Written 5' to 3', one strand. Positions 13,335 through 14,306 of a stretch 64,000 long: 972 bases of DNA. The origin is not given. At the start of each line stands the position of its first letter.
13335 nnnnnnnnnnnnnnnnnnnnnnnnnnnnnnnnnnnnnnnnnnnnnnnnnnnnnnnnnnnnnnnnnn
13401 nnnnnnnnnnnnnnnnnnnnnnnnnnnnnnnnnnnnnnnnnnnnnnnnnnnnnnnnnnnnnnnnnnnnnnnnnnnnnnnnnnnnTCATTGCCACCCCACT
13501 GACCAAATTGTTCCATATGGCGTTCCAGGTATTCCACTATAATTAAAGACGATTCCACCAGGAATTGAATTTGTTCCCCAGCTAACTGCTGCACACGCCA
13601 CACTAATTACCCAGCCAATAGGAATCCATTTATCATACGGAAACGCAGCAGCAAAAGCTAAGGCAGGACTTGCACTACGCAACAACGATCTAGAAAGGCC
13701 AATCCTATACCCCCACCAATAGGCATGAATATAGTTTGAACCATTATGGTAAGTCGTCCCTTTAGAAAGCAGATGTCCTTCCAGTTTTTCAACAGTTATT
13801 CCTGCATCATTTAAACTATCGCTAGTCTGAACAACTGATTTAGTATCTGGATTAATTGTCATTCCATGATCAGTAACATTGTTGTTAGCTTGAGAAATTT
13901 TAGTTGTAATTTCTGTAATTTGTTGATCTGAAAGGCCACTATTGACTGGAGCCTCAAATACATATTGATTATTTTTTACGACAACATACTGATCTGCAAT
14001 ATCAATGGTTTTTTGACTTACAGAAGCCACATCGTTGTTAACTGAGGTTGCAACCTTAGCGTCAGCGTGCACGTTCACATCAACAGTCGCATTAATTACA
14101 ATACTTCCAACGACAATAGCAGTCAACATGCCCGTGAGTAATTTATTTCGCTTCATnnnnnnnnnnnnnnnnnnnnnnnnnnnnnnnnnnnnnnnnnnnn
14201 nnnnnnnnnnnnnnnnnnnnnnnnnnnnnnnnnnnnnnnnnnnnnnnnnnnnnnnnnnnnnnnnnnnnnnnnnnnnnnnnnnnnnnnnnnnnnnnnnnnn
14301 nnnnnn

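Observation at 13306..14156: Secreted pre-pro-protein plus coupled small membrane protein: candidate novel bacteriocin-like toxin/immunity pair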

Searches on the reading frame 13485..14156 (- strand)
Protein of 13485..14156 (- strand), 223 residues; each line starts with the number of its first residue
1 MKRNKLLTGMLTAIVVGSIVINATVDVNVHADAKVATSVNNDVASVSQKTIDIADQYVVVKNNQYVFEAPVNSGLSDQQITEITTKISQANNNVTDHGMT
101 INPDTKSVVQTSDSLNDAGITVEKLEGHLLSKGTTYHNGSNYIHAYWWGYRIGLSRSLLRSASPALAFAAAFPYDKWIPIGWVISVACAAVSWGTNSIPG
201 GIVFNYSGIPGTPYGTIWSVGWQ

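Call 3: search_protein_families(library=pfam, proteins=[window:13485-14156:-], max_evalue=1)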
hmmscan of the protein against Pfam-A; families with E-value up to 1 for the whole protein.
window:13485-14156:- (223 aa): 1 family
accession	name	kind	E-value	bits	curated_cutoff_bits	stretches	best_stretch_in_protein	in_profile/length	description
PF03734.19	YkuD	-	0.00037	21.5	23.4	1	51-151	6-110/146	L,D-transpeptidase catalytic domain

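Call 4: search_protein_families(library=ncbifam, proteins=[window:13485-14156:-], max_evalue=1)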
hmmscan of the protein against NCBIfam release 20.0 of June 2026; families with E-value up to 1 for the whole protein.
window:13485-14156:- (223 aa): 1 family
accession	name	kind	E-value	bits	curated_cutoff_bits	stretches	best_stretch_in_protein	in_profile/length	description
TIGR00926.1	2A1704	subfamily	0.15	10.4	821.6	1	4-119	336-448/671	oligopeptide:H+ symporter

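Call 5: find_homologous_proteins(query=window:13485-14156:-)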
Query window:13485-14156:- (223 aa): 5 proteins with E <= 0.001 among 276 candidates.
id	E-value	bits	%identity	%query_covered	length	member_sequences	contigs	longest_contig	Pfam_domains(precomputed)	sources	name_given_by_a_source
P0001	4.3e-143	493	100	100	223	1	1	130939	-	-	-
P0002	1.5e-39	154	38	96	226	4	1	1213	-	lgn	-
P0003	2.5e-38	150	69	40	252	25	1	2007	-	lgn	-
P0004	2.8e-35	140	47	66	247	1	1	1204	-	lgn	-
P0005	6.3e-7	47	29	78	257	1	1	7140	-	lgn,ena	-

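Call 6: search_solved_structures(query=window:13485-14156:-, max_evalue=10)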
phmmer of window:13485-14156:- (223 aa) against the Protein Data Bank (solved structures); distinct sequences matched with E-value up to 10: 16.
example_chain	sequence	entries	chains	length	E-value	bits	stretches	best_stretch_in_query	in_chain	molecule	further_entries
3col_A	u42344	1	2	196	0.36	13.8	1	71-124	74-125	Putative transcription regulator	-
3d5y_A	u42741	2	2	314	0.47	13.4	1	122-219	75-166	Intracellular arabinanase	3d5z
6f1g_A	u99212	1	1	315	0.47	13.4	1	122-219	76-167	Intracellular endo-alpha-(1->5)-L-arabinanase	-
1wl7_A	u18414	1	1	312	0.51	13.3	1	122-219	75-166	arabinanase-TS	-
3d60_A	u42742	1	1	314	0.52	13.3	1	122-219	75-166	Intracellular arabinanase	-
3cu9_A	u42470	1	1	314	0.52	13.3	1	122-219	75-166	Intracellular arabinanase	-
6a8h_A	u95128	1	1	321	0.54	13.2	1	122-219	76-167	endo-alpha-(1->5)-L-arabinanase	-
3d61_A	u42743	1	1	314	0.56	13.2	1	122-219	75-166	Intracellular arabinanase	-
6a8i_A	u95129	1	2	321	0.77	12.7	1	122-219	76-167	endo-alpha-(1->5)-L-arabinanase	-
4bmy_A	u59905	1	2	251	0.97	12.4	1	67-145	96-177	MTA/SAH NUCLEOSIDASE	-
4bn0_A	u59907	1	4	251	1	12.3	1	67-145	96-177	MTA/SAH NUCLEOSIDASE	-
4bmz_A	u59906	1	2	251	1.1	12.3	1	69-145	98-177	MTA/SAH NUCLEOSIDASE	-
4bmx_A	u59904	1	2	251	1.1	12.2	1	69-145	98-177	MTA/SAH NUCLEOSIDASE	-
6u0m_7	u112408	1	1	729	1.4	11.9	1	89-136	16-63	DNA replication licensing factor MCM7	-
5v8f_7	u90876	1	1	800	1.6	11.7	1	89-136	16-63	DNA replication licensing factor MCM7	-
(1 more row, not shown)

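Call 9: find_encoding_contigs(protein=P0005, flank=5000)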
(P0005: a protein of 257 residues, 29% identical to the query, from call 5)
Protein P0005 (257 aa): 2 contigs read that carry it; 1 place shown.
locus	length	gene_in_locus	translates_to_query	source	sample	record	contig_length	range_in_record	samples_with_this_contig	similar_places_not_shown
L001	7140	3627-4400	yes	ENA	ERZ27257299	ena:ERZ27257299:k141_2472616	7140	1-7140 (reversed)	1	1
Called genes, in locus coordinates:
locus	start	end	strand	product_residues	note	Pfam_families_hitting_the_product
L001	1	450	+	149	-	?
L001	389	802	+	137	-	-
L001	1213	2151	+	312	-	PF01051:Rep3_N, PF21205:Rep3_C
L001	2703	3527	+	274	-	PF01381:HTH_3 (weak), PF21259:Rgg_C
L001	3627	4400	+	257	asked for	-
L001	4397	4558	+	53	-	-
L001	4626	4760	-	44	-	PF07878:RHH_5 (weak), PF01402:RHH_1 (weak)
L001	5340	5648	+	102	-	-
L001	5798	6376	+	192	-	PF21983:NikA-like, PF05713:MobC (weak)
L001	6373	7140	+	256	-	?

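Call 10: find_encoding_contigs(protein=P0003, flank=5000)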
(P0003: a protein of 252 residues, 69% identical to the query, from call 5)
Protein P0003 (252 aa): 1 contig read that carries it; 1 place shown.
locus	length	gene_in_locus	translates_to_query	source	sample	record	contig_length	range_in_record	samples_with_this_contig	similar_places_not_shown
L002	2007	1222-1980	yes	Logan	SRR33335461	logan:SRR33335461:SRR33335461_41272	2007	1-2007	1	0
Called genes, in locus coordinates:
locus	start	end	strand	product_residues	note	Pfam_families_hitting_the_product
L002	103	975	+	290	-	PF21259:Rgg_C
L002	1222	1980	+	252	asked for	-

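Call 12: find_encoding_contigs(protein=P0002, flank=5000)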
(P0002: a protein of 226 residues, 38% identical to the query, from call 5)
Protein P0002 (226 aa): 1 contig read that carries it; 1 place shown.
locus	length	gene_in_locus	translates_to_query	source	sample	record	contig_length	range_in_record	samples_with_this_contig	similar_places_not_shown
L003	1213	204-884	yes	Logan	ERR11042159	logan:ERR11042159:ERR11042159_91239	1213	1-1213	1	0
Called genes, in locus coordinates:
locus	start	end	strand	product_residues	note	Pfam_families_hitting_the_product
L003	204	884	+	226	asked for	-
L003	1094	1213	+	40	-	?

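Call 13: find_encoding_contigs(protein=P0004, flank=5000)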
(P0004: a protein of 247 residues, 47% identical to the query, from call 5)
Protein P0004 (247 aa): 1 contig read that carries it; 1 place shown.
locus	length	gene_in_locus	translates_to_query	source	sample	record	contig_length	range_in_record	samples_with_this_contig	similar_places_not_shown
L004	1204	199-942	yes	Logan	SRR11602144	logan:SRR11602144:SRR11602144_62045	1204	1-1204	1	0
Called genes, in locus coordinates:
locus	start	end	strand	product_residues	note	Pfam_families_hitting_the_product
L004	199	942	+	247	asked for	-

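Call 24: search_protein_representatives(protein=window:13485-14156:-)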
Query: 223 residues. Proteins with E-value up to 0.001 (for the whole library): 104; up to 1e-10: 15; up to 1e-30: 3. The best 104 are listed.
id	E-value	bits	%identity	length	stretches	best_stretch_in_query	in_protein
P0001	1.4e-143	492.5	100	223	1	1-223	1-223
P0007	2.8e-38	148.2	35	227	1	8-223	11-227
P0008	1.0e-36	143.1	42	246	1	44-223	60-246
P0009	1.3e-22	97.1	33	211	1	14-208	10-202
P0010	1.9e-19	86.7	31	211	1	8-221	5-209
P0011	3.0e-13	66.4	32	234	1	27-223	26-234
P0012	3.1e-13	66.4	31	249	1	45-223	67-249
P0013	6.6e-13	65.3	33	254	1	45-223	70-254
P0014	1.8e-12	63.9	32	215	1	1-217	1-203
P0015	8.8e-12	61.6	32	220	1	24-187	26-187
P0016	1.3e-11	61.1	29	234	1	16-223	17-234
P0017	2.3e-11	60.3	32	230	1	1-223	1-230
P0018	3.6e-11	59.6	33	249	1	46-211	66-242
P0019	4.3e-11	59.4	33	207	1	5-218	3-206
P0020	6.6e-11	58.8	28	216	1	2-192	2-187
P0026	1.2e-09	54.6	35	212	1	7-123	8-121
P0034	3.5e-08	49.9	28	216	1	7-223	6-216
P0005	2.0e-07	47.4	36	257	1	51-223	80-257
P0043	8.1e-07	45.4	25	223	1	33-223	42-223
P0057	6.4e-06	42.5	31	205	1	2-223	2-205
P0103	7.7e-04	35.7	26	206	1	11-223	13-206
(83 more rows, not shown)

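Call 29: search_protein_families(library=pfam, alignment_id=A3, max_evalue=0.01)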
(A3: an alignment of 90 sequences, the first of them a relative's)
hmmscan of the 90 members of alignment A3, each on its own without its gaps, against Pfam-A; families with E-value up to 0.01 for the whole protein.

A. member 1, P0001 (223 aa): 1 family
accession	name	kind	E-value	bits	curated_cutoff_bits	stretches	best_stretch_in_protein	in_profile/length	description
PF03734.19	YkuD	-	0.00037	21.5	23.4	1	51-151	6-110/146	L,D-transpeptidase catalytic domain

B. families by the number of members that match (of 90 scanned): 6 families
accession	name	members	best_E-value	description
PF03734.19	YkuD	1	0.00037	L,D-transpeptidase catalytic domain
PF03415.19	Peptidase_C11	1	0.00089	Clostripain family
PF23736.1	Ig_ZP2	1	0.0018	Zona pellucida sperm-binding protein 2, Ig-like domain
PF20589.3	DUF6790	1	0.0025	Family of unknown function (DUF6790)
PF11114.13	Minor_capsid_2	1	0.0049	Minor capsid protein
PF04091.18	Sec15_C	1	0.0063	Exocyst complex subunit Sec15 C-terminal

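Call 30: search_solved_structures(query=A3, max_evalue=10)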
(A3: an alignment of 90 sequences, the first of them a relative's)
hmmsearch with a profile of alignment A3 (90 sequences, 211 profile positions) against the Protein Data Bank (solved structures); distinct sequences matched with E-value up to 10: 16.
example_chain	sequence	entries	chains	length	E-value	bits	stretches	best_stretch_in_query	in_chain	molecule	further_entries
3n4x_A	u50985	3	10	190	0.017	17.8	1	46-108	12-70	Monopolin complex subunit CSM1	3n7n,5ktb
2ynz_A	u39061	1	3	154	0.12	15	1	75-137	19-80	GENERAL CONTROL PROTEIN GCN4, PUTATIVE INNER MEMBRANE PROTEIN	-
8ttf_C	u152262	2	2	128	0.17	14.5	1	109-160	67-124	Heavy Chain of FabDA1 Variable Domain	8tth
9oj4_B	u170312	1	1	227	0.28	13.8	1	109-198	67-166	Fab-E1 heavy chain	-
1wpa_A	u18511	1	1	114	0.33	13.6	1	75-137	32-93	Occludin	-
8hd0_E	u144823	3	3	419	0.33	13.6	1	12-100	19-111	Murein hydrolase activator EnvC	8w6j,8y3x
8tnt_G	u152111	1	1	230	0.39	13.3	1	100-198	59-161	F-2-1 heavy chain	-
3g7c_A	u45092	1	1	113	0.48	13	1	75-137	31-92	Occludin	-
1xaw_A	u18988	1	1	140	0.61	12.7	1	75-137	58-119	Occludin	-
8wql_c2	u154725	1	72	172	0.71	12.5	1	71-108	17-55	Phycocyanin beta subunit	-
2vjr_B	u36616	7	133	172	0.82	12.3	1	71-100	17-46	PHYCOCYANIN BETA CHAIN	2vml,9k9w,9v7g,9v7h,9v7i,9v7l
9f8y_D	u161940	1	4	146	0.85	12.2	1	67-108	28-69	RSVF-multi-3.5 designed scaffold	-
2wpq_A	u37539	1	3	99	1.7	11.3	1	75-121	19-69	TRIMERIC AUTOTRANSPORTER ADHESIN FRAGMENT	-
6z1p_Bp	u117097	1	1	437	2.5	10.7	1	66-121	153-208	30S ribosomal protein S16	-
1wp7_A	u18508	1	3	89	4.4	9.9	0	75-105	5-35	fusion protein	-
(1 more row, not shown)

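Call 31: search_protein_families(library=ncbifam, alignment_id=A3, max_evalue=0.01)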
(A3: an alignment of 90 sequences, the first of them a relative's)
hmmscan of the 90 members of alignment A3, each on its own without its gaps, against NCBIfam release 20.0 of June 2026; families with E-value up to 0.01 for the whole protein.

A. member 1, P0001 (223 aa): 0 families

B. families by the number of members that match (of 90 scanned): 7 families
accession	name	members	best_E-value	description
NF053514.2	JUQZ_fam_ocin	1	5.7e-05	BLB8/JUQZ-1 family protein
TIGR03854.1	F420_MSMEG_3544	1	0.0017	TIGR03854 family LLM class F420-dependent oxidoreductase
NF045999.1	MAG1140_fam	1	0.0027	MAG1140 family protein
NF000535.3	MSCRAMM_SdrC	1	0.0031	MSCRAMM family adhesin SdrC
NF045998.1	cleave_ABC_plasm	1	0.0031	Mbov_0121 family peptidase domain-containing ABC transporter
NF052590.1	ArlF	1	0.0035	archaellum stator protein ArlF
NF010334.0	PRK13763.2-5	1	0.0074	putative RNA-processing protein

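Call 39: find_related_loci(query=A4, collection=genome_contigs, flank=4000)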
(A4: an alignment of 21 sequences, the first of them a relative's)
Query A4 (223 aa) in genome_contigs; peptide patterns used: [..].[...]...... (x = any residue, [..] = any of these).
9 stretches matched a pattern; 6 encode a relative of the query (tblastn E <= 1e-3); 6 distinct loci.
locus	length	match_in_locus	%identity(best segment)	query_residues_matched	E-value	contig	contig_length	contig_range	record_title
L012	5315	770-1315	31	46-223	9e-20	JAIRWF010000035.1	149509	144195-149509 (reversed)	MAG: Streptococcaceae bacterium isolate Glo450_bin24 k119_163095, whole genome shotgun sequence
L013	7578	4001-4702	26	1-223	4e-17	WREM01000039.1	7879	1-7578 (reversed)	MAG: Streptococcaceae bacterium isolate Lab288P3bin9 Ga0123353_10034704, whole genome shotgun sequence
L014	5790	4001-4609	29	1-223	4e-17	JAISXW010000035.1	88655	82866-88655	MAG: Streptococcaceae bacterium isolate Nc350_bin195 k119_3699804, whole genome shotgun sequence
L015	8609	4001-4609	25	10-223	3e-16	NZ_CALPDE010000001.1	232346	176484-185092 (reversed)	Lactococcus ileimucosae strain DSM 107391 NODE_1_length_232346_cov_490.841718, whole genome shotgun sequence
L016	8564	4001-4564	26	23-223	5e-16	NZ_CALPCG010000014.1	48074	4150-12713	Lactococcus muris strain DSM 109779 NODE_14_length_48074_cov_98.077324, whole genome shotgun sequence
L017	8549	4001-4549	27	46-223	5e-14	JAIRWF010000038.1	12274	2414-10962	MAG: Streptococcaceae bacterium isolate Glo450_bin24 k119_216031, whole genome shotgun sequence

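Call 43: list_cluster_members(proteins=[P0007, P0009, P0014, P0019, P0034, P0043, P0057, P0103, P0015, P0026])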
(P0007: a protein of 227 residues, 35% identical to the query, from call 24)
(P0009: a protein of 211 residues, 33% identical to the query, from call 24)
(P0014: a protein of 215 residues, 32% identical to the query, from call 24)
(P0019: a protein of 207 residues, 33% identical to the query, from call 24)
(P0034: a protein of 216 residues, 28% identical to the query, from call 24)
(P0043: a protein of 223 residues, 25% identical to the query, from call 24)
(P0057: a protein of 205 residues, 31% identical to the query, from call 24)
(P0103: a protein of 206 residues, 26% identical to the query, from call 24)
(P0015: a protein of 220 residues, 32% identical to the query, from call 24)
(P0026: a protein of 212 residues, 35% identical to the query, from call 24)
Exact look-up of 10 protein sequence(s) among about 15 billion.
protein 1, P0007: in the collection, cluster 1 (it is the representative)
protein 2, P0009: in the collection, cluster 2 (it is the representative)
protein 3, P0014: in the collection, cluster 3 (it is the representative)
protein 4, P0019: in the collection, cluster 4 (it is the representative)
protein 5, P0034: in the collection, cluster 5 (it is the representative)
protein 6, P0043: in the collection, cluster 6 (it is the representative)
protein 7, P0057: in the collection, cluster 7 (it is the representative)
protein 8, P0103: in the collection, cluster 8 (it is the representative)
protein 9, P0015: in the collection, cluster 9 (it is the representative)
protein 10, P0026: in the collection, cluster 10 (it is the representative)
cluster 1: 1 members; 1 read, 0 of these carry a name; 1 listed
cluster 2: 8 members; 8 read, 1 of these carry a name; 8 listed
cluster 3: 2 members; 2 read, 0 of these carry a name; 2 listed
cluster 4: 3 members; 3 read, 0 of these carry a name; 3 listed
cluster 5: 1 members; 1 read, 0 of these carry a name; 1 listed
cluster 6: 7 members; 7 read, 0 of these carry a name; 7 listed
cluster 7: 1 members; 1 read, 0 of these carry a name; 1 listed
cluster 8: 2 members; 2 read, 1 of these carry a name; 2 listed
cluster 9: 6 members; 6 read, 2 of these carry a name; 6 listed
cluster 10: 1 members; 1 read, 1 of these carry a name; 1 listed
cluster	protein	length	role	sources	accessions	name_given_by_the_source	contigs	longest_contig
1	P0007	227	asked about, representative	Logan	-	-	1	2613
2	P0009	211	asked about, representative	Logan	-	-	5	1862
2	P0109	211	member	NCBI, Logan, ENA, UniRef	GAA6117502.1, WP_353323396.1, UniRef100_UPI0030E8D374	hypothetical protein [Apilactobacillus kunkeei] | hypothetical protein n=1 Tax=Apilactobacillus kunkeei TaxID=148814 RepID=UPI0030E8D374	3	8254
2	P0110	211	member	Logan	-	-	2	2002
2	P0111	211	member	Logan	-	-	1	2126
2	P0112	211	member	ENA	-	-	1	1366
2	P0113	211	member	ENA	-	-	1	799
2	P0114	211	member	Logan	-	-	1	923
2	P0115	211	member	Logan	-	-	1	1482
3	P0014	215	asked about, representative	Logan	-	-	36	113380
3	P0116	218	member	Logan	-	-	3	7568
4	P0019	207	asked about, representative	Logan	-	-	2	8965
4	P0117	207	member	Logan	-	-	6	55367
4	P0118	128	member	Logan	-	-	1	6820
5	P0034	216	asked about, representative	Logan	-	-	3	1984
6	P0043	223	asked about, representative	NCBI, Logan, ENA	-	-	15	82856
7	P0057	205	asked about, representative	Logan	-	-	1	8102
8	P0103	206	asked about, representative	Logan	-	-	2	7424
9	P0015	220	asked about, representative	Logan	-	-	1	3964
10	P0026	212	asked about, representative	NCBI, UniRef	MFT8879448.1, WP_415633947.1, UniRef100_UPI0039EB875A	MAG: hypothetical protein ABF913_07830 [Oenococcus sp.] | hypothetical protein n=1 Tax=Oenococcus sp. TaxID=1979414 RepID=UPI0039EB875A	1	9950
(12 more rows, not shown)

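Call 48: predict_structure(alignment_id=A3)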
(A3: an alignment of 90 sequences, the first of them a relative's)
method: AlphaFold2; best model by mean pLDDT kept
length: 223 residues; sequences in the alignment: 90
mean_pLDDT: 75.6   pTM: 0.65
mean pLDDT of the five models: 75.6, 75.5, 72.9, 72.5, 72.4
residues with pLDDT >= 90: 81; 70-90: 50; 50-70: 73; < 50: 19
segments of 3 or more residues with pLDDT < 50: 114-125
pLDDT, mean of each block of 10 residues (from residue 1): 61 68 56 53 77 96 97 95 94 92 89 49 48 77 92 90 57 56 76 72 86 79 91
secondary structure, 60 per line:
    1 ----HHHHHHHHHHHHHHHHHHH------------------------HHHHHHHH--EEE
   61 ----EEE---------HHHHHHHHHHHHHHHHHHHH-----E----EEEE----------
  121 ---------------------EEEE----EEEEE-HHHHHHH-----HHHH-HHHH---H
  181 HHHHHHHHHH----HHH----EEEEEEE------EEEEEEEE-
elements in order: H5-23 H48-55 E58-60 E65-67 H77-96 E107-110 E142-145 E150-154 H156-162 H168-171 H173-176 H180-190 E202-208 E215-222

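Call 51: fold_search(model_id=the predicted structure, library=pdb)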
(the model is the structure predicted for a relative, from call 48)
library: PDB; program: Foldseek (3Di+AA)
matches with E <= 10: 27; with E <= 0.001: 0
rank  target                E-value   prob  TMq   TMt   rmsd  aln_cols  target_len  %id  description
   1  5t81_A                2.1e+00  0.18  0.16  0.08   4.5        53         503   11  Rhombohedral crystal form of the EpoB NRPS cyclization-docking bidomain from Sorangium cellulosum (released 2016-11-09)
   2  5kd0_A                4.2e+00  0.02  0.14  0.09   7.2        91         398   15  Crystal structure of the aromatic prenyltransferase AtaPT(E91A) mutant from Aspergillus terreus A8-4 in complex with g (released 2016-12-21)
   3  1yax_A                4.7e+00  0.01  0.13  0.16  15.3       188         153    8  Cystal structure Analysis of S.typhimurium PhoQ sensor domain with Calcium (released 2005-12-27)
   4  8dpk_A                5.3e+00  0.05  0.15  0.12   4.1        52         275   15  structure of T. brucei RESC5 (released 2023-02-22)
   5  9sro_G                5.3e+00  0.02  0.10  0.13  11.8        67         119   15  Cryo-EM structure of SKM-70S ribosomal stalled complex in the rotated state with hybrid tRNAs (released 2026-02-18)
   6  8ynq_D                5.3e+00  0.02  0.12  0.07   9.8        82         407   10  ATP-grasp peptide ligase from Streptomyces (released 2025-02-19)
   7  5dot_A                5.7e+00  0.12  0.16  0.03   3.2        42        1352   14  Crystal Structure of Human Carbamoyl phosphate synthetase I (CPS1), apo form (released 2015-12-09)
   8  3k52_B                5.7e+00  0.06  0.11  0.10   9.0        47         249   19  Crystal Structure of Isopentenyl Phosphate Kinase from M. jannaschii in complex with IP (released 2010-05-05)
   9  5dot_B                6.4e+00  0.11  0.16  0.03   3.2        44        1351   14  Crystal Structure of Human Carbamoyl phosphate synthetase I (CPS1), apo form (released 2015-12-09)
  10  6uel_A                6.4e+00  0.10  0.15  0.03   3.3        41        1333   15  CPS1 bound to allosteric inhibitor H3B-193 (released 2020-03-18)
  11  8ynq_B                6.8e+00  0.02  0.14  0.08   8.6        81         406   12  ATP-grasp peptide ligase from Streptomyces (released 2025-02-19)
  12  3k4o_B                7.2e+00  0.05  0.11  0.10   8.7        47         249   19  Crystal Structure of Isopentenyl Phosphate Kinase from Methanocaldococcus jannaschii (released 2010-05-05)
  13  8ip0_J                7.7e+00  0.02  0.13  0.08  10.9       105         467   15  Cryo-EM structure of type I-B Cascade bound to a PAM-containing dsDNA target at 3.6 angstrom resolution (released 2024-03-20)
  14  9ug9_I                7.7e+00  0.01  0.11  0.10  14.1       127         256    7  The cryo-EM structure of 26S proteasome-Midnolin complex MB state (released 2025-09-10)
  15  5nif_Q                7.7e+00  0.01  0.13  0.12  18.2       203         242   14  Yeast 20S proteasome in complex with Blm-pep activator (released 2017-08-02)
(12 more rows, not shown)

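Call 58: find_encoding_contigs(protein=P0043, flank=3000, max_places=4)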
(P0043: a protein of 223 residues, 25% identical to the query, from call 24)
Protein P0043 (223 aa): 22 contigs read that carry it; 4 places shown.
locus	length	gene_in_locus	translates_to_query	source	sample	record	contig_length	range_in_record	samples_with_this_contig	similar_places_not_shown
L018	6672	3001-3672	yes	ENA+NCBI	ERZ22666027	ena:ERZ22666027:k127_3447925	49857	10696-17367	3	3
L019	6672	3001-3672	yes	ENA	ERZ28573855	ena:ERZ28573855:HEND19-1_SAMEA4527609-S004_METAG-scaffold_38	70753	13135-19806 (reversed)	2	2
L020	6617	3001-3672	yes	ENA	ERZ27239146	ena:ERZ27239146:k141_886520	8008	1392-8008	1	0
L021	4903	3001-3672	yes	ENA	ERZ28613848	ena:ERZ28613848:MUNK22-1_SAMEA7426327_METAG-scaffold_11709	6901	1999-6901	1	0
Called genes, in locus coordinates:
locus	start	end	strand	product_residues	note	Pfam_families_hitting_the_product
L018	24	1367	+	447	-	PF03600:CitMHS, PF16980:CitMHS_2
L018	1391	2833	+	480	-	PF01743:PolyA_pol, PF12627:PolyA_pol_RNAbd, PF01966:HD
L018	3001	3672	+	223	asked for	-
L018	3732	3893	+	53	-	-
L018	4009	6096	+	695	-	PF19516:DUF6049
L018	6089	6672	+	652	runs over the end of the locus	PF00069:Pkinase (weak)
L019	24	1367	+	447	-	PF03600:CitMHS, PF16980:CitMHS_2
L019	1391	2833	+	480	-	PF01743:PolyA_pol, PF12627:PolyA_pol_RNAbd, PF01966:HD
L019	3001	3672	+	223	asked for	-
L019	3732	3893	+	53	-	-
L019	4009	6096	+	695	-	PF19516:DUF6049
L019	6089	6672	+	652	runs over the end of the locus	PF00069:Pkinase (faint)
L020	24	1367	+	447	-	PF03600:CitMHS, PF16980:CitMHS_2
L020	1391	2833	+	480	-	PF01743:PolyA_pol, PF12627:PolyA_pol_RNAbd, PF01966:HD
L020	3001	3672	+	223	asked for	-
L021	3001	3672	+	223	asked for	-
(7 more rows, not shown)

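Call 59: find_encoding_contigs(protein=P0014, flank=4000, max_places=3)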
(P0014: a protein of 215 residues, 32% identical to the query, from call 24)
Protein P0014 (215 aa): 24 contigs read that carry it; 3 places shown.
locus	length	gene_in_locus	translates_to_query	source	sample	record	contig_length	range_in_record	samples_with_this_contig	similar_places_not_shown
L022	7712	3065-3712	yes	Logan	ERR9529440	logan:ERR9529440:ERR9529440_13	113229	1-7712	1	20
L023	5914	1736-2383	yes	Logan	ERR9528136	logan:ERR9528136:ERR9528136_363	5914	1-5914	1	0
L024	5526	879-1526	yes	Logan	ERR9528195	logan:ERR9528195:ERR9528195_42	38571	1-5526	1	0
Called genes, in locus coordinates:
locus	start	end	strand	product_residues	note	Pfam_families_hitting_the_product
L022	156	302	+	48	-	-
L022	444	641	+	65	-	-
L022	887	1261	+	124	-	PF09339:HTH_IclR (weak), PF13412:HTH_24 (weak)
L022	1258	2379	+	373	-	PF05569:Peptidase_M56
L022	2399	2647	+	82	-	-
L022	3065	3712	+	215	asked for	-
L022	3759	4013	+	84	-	-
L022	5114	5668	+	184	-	PF13302:Acetyltransf_3, PF13420:Acetyltransf_4, PF00583:Acetyltransf_1, PF13673:Acetyltransf_10 (weak), PF13508:Acetyltransf_7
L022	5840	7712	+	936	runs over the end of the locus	PF00158:Sigma54_activat, PF00004:AAA, PF07724:AAA_2 (weak), PF13173:AAA_14 (faint), PF00874:PRD, PF03610:EIIA-man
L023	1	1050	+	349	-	?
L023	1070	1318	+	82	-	-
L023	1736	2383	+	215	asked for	-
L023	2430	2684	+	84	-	-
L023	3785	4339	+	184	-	PF13302:Acetyltransf_3, PF13420:Acetyltransf_4, PF00583:Acetyltransf_1, PF13673:Acetyltransf_10 (weak), PF13508:Acetyltransf_7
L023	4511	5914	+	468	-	?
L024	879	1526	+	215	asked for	-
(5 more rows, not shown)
